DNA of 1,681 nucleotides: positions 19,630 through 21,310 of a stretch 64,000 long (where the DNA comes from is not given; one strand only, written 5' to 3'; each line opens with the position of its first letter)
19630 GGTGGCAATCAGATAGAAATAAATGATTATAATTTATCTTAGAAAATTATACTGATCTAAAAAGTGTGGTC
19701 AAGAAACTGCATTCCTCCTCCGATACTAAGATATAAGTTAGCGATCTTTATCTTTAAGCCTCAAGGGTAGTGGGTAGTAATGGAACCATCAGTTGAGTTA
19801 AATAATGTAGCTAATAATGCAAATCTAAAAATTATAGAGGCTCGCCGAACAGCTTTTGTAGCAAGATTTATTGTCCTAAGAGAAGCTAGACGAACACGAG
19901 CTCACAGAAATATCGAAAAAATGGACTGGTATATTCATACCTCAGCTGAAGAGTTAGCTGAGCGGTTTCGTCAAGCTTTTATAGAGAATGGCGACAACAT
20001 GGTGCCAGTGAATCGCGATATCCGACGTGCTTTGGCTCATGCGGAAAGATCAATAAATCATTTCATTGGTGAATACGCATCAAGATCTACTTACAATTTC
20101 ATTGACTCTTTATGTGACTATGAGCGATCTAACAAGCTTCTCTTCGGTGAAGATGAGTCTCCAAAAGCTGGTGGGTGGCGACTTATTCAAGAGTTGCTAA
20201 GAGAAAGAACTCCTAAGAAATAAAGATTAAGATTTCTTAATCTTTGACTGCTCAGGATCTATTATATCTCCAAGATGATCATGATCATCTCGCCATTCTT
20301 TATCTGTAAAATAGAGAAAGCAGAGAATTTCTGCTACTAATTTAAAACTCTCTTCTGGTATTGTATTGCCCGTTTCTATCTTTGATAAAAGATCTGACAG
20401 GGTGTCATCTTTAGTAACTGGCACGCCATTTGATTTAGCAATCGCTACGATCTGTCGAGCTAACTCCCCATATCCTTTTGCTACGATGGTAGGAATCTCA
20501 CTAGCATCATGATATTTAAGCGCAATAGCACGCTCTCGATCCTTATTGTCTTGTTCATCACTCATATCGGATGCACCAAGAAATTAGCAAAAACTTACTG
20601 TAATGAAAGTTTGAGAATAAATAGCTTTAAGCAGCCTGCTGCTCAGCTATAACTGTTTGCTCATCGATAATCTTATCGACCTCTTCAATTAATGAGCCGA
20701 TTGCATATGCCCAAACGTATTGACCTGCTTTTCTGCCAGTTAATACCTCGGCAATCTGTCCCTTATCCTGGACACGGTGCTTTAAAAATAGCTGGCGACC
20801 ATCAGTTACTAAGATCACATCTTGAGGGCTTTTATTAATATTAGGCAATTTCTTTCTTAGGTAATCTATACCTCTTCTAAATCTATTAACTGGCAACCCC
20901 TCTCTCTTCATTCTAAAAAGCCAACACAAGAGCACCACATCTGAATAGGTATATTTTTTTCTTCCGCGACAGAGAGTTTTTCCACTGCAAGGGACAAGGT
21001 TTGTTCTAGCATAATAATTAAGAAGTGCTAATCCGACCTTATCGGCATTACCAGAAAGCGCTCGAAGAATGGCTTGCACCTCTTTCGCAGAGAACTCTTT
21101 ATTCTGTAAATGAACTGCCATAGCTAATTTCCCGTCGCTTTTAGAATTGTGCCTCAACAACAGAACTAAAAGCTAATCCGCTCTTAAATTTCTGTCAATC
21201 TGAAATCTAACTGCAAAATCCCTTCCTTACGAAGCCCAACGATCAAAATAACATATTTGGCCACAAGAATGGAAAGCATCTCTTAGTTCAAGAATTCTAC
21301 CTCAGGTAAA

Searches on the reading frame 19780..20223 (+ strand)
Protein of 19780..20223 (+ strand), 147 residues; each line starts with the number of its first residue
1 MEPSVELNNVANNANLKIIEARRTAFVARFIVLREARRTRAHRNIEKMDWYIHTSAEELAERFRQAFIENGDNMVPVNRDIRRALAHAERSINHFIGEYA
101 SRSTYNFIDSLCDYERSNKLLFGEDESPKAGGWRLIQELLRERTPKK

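Call 32: search_protein_families(library=padloc, proteins=[window:19780-20223:+], max_evalue=0.01)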
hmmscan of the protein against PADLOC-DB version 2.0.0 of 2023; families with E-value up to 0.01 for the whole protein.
window:19780-20223:+ (147 aa): 0 families

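Call 35: search_protein_families(library=pfam, proteins=[window:19780-20223:+], max_evalue=0.1)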
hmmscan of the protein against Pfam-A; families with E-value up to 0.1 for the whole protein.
window:19780-20223:+ (147 aa): 0 families

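Call 36: search_solved_structures(query=A2, max_evalue=10)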
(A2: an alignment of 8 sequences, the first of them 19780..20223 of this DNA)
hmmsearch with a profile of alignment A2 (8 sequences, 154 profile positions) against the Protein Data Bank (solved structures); distinct sequences matched with E-value up to 10: 1.
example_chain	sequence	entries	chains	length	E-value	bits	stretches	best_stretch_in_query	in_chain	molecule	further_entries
9ygm_SZ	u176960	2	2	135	0.2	14.5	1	108-152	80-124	40S ribosomal protein eS24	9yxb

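Call 47: search_protein_representatives(protein=window:19780-20223:+)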
Query: 147 residues. Proteins with E-value up to 0.001 (for the whole library): 41; up to 1e-10: 32; up to 1e-30: 14. The best 41 are listed.
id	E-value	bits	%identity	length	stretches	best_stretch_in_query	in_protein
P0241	2.7e-52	192.9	72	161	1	19-144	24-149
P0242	4.4e-48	179.2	68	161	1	18-141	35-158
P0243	7.7e-44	165.5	57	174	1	12-142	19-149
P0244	4.6e-43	163.0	66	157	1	16-135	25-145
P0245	7.8e-43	162.2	62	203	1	17-142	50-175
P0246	1.9e-42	160.9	58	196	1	17-141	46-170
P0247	6.3e-42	159.3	77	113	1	15-113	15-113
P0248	1.0e-41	158.6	61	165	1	18-142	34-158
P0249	2.7e-40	154.0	58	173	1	17-143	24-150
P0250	2.0e-38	147.9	53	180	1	8-144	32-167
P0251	2.9e-37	144.1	59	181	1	22-144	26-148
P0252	2.1e-33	131.6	57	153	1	21-135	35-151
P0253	9.0e-33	129.6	53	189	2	17-107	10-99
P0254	1.4e-32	129.0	51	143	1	12-136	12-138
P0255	3.5e-25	105.0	47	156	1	20-135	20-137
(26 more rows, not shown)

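Call 54: predict_structure(alignment_id=A4)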
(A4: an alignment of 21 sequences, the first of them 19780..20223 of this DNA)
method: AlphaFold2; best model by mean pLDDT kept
length: 147 residues; sequences in the alignment: 21
mean_pLDDT: 91.1   pTM: 0.83
mean pLDDT of the five models: 91.1, 90.7, 90.2, 89.6, 89.2
residues with pLDDT >= 90: 110; 70-90: 30; 50-70: 5; < 50: 2
segments of 3 or more residues with pLDDT < 50: none
pLDDT, mean of each block of 10 residues (from residue 1): 63 90 97 94 97 97 98 98 98 93 96 91 80 89 82
secondary structure, 60 per line:
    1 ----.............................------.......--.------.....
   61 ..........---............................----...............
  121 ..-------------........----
elements in order: H5-33 H40-46 H56-70 H74-101 H107-122 H136-143

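Call 81: find_related_loci(query=A4, collection=metagenome_contigs, flank=4000)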
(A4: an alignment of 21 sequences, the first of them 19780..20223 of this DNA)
Query A4 (147 aa) in metagenome_contigs; peptide patterns used: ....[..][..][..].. (x = any residue, [..] = any of these).
274 stretches matched a pattern; 61 encode a relative of the query (tblastn E <= 1e-3); 61 distinct loci.
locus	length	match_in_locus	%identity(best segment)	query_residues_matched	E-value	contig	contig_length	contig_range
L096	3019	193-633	100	1-147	1e-99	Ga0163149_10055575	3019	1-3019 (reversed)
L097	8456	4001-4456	70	1-147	2e-69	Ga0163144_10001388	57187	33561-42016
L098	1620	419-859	70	1-147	8e-70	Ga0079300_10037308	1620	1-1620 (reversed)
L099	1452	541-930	76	18-147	2e-70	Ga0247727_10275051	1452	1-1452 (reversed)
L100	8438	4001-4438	70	1-146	2e-66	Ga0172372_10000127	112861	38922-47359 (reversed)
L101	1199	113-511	78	14-146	4e-67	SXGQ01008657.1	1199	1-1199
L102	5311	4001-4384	71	16-143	3e-60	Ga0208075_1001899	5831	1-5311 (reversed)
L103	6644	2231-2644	67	4-141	2e-58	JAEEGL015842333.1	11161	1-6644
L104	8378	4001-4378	69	21-146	3e-57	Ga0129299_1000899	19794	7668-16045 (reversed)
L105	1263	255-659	66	6-143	2e-60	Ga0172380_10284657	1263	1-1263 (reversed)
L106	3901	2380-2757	71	18-143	3e-57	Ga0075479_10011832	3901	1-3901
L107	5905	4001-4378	71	18-143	3e-57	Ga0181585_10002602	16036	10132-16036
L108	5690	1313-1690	71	18-143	3e-57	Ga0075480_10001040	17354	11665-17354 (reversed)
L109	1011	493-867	68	17-141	6e-60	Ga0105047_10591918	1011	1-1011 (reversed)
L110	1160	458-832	68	19-143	3e-59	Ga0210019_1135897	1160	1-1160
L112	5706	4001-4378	67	18-143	2e-55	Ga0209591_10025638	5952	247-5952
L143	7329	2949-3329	60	19-143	8e-50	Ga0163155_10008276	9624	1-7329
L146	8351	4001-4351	64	21-135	1e-46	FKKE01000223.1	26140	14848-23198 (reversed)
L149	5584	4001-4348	64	21-135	1e-44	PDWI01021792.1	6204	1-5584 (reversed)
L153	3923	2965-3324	58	21-136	1e-40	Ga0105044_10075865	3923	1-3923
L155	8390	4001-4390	55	7-135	4e-37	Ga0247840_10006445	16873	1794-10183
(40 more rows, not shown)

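Call 84: search_protein_families(library=pfam, proteins=[L146:2304-3725:-, L143:1343-2719:-, L149:2307-3677:-, L153:1555-2631:-, L155:1631-3100:+, L103:706-1686:-, L112:969-1943:+, L143:3802-5172:+, L146:4957-6315:+, L155:5599-6897:+], max_evalue=0.001)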
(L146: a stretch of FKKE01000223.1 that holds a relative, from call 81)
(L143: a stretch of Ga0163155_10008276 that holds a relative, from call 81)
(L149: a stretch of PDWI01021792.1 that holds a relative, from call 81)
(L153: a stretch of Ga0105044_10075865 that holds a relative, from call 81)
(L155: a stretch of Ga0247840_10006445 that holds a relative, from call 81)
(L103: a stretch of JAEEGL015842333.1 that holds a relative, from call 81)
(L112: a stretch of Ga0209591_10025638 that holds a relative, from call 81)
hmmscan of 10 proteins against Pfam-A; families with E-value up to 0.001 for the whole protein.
L146:2304-3725:- (473 aa): 0 families

L143:1343-2719:- (458 aa): 1 family
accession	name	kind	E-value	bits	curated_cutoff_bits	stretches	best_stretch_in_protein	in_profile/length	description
PF13505.12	OMP_b-brl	-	6.9e-08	33.3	28.7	1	222-361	44-169/175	Outer membrane protein beta-barrel domain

L149:2307-3677:- (456 aa): 0 families

L153:1555-2631:- (358 aa): 0 families

L155:1631-3100:+ (489 aa): 8 families
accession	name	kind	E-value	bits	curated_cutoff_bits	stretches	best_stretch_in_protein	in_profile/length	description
PF00158.32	Sigma54_activat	-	3.8e-70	235.4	20.2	1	170-336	1-167/168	Sigma-54 interaction domain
PF00072.30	Response_reg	-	4.1e-27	95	30.2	1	11-133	1-110/111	Response regulator receiver domain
PF25601.1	AAA_lid_14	-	8.4e-23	80.4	27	1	342-421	1-80/87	AAA+ ATPase lid domain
PF14532.12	Sigma54_activ_2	-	4.4e-19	69.5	25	1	171-341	1-138/138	Sigma-54 interaction domain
PF02954.25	HTH_8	-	1.5e-12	47.5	22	1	441-479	4-42/42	Bacterial regulatory protein, Fis family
PF07728.20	AAA_5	-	1.8e-06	28.5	22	1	194-312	2-123/139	AAA domain (dynein-related subfamily)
PF13191.12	AAA_16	-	4.4e-05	24.5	32.6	1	179-251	11-73/167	AAA ATPase domain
PF00004.35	AAA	-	0.0003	21.7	21.2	1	194-327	1-127/131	ATPase family associated with various cellular activities (AAA)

L103:706-1686:- (326 aa): 10 families
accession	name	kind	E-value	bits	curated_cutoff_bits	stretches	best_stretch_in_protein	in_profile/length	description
PF01370.27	Epimerase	-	2.5e-61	207.6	20.9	1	13-254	1-240/240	NAD dependent epimerase/dehydratase family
PF16363.11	GDP_Man_Dehyd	-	7e-61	206.9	27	1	14-316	1-331/332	GDP-mannose 4,6 dehydratase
PF02719.21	Polysacc_synt_2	-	3.2e-21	76.2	20.2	1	13-273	1-248/293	Polysaccharide biosynthesis protein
PF01073.25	3Beta_HSD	-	1.2e-19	70.9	22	1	14-243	1-230/280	3-beta hydroxysteroid dehydrogenase/isomerase family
PF04321.23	RmlD_sub_bind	-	1e-14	54.8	27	1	11-198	1-157/287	RmlD substrate binding domain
PF07993.18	NAD_binding_4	-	1.7e-10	40.9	20.1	1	85-194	87-209/258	Male sterility protein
PF13460.12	NAD_binding_10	-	2.7e-10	40.9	27.2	1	17-189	1-143/184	NAD(P)H-binding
PF05368.20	NmrA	-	4.9e-08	33.4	27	1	12-138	4-108/298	NmrA-like family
PF00106.31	adh_short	-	3.6e-05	23.8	26.6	1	13-83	3-69/195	short chain dehydrogenase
PF08659.16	KR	-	0.0007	20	22.6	0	13-145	3-145/180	KR domain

L112:969-1943:+ (324 aa): 0 families

L143:3802-5172:+ (456 aa): 4 families
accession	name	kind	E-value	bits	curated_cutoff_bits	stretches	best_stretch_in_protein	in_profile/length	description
PF05221.23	AdoHcyase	-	6.3e-138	459.4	25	2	28-164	1-138/299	S-adenosyl-L-homocysteine hydrolase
PF00670.27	AdoHcyase_NAD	-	1.8e-81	272.4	27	1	214-376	1-162/162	S-adenosyl-L-homocysteine hydrolase, NAD binding domain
PF02826.25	2-Hacid_dh_C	-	4.5e-08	33.1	25.1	1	233-323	33-127/178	D-isomer specific 2-hydroxyacid dehydrogenase, NAD binding domain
PF07991.19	KARI_N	-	1.3e-05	25.3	20.6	1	234-297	2-66/165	Acetohydroxy acid isomeroreductase, NADPH-binding domain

L146:4957-6315:+ (452 aa): 4 families
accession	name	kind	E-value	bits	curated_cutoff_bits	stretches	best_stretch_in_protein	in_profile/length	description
PF05221.23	AdoHcyase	-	2.4e-133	444.3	25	2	24-160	1-138/299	S-adenosyl-L-homocysteine hydrolase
PF00670.27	AdoHcyase_NAD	-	7e-82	273.8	27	1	210-372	1-162/162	S-adenosyl-L-homocysteine hydrolase, NAD binding domain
PF02826.25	2-Hacid_dh_C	-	1.7e-07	31.2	25.1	1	229-319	33-127/178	D-isomer specific 2-hydroxyacid dehydrogenase, NAD binding domain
PF07991.19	KARI_N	-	0.00016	21.8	20.6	1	230-292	2-65/165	Acetohydroxy acid isomeroreductase, NADPH-binding domain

L155:5599-6897:+ (432 aa): 4 families
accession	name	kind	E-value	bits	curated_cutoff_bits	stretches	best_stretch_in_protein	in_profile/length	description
PF05221.23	AdoHcyase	-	3.5e-132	440.5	25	2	4-140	1-138/299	S-adenosyl-L-homocysteine hydrolase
PF00670.27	AdoHcyase_NAD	-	4.5e-82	274.4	27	1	190-352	1-162/162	S-adenosyl-L-homocysteine hydrolase, NAD binding domain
PF02826.25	2-Hacid_dh_C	-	1.3e-08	34.8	25.1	1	209-299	33-127/178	D-isomer specific 2-hydroxyacid dehydrogenase, NAD binding domain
PF07991.19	KARI_N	-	7.8e-06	26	20.6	1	210-272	2-65/165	Acetohydroxy acid isomeroreductase, NADPH-binding domain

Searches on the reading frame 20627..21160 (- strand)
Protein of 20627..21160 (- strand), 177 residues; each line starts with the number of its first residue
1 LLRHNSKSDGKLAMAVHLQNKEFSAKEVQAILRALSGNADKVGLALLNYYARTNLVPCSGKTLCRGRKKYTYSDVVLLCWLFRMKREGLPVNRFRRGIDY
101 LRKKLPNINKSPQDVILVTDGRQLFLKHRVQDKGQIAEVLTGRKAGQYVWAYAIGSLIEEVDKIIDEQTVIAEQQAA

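Call 35: search_protein_families(library=pfam, proteins=[window:20627-21160:-], max_evalue=0.1)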
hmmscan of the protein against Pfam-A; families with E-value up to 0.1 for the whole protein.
window:20627-21160:- (177 aa): 2 families
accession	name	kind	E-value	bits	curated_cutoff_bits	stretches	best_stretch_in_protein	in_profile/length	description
PF13411.12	MerR_1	-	0.0013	19.2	21.6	1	47-92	17-60/69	MerR HTH family regulatory protein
PF23929.1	DUF7267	-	0.05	14.5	27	1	16-54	20-59/64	Family of unknown function (DUF7267)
